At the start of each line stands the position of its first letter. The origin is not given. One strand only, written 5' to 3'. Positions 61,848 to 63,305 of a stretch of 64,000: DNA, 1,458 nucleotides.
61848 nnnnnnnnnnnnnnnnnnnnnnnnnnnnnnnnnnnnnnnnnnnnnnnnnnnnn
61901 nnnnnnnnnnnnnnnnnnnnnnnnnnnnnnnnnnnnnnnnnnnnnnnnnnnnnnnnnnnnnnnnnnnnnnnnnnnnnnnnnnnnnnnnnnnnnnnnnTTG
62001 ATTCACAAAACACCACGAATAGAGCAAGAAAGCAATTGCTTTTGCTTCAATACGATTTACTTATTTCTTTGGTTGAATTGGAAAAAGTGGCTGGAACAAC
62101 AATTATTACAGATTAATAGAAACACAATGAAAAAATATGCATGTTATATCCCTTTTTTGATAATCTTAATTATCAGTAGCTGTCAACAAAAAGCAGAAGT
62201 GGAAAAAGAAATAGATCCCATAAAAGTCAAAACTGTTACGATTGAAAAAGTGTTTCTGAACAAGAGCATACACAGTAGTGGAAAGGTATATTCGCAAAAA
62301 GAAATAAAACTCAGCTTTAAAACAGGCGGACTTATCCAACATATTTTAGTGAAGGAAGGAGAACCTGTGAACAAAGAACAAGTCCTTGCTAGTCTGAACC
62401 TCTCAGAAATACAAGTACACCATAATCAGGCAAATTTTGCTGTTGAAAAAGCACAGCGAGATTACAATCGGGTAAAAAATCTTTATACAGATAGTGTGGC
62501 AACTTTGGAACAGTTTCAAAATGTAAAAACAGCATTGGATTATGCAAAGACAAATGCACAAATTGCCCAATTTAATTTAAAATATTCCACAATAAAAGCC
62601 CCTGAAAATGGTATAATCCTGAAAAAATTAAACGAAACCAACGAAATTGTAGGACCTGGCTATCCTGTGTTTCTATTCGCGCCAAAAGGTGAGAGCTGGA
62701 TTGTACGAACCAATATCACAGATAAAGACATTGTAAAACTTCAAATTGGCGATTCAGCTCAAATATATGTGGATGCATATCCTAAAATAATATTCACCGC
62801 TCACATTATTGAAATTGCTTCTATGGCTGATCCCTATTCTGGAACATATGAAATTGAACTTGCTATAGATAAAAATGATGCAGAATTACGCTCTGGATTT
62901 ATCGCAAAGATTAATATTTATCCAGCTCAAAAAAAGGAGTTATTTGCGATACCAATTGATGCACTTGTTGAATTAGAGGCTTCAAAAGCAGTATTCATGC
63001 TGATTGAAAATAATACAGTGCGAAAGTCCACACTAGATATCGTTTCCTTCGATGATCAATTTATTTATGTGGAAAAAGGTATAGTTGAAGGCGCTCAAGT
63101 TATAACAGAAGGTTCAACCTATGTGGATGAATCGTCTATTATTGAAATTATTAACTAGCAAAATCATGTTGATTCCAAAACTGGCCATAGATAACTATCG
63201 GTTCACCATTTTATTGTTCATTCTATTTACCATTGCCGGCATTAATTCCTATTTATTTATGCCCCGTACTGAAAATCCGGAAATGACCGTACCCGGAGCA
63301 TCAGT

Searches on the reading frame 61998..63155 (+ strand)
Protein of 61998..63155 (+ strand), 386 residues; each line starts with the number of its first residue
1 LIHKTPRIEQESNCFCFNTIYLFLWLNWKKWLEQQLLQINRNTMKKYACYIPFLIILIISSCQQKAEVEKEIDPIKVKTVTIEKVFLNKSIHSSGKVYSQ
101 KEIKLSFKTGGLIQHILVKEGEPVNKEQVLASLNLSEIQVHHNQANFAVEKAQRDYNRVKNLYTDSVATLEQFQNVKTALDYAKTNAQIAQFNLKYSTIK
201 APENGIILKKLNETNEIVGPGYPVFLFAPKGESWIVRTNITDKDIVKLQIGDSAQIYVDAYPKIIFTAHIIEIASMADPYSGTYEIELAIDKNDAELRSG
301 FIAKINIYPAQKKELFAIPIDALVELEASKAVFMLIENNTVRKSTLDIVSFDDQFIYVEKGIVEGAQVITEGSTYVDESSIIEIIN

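Call 11: search_protein_families(library=pfam, proteins=[window:61998-63155:+], max_evalue=0.001)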
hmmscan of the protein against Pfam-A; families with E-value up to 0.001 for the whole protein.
window:61998-63155:+ (386 aa): 2 families
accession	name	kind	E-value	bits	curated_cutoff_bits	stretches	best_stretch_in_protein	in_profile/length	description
PF16576.10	HlyD_D23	-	1.5e-17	64.1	30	1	87-303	2-214/214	Barrel-sandwich domain of CusB or HlyD membrane-fusion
PF13437.12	HlyD_3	-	1.7e-12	48.4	22.2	1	198-300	1-106/106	HlyD family secretion protein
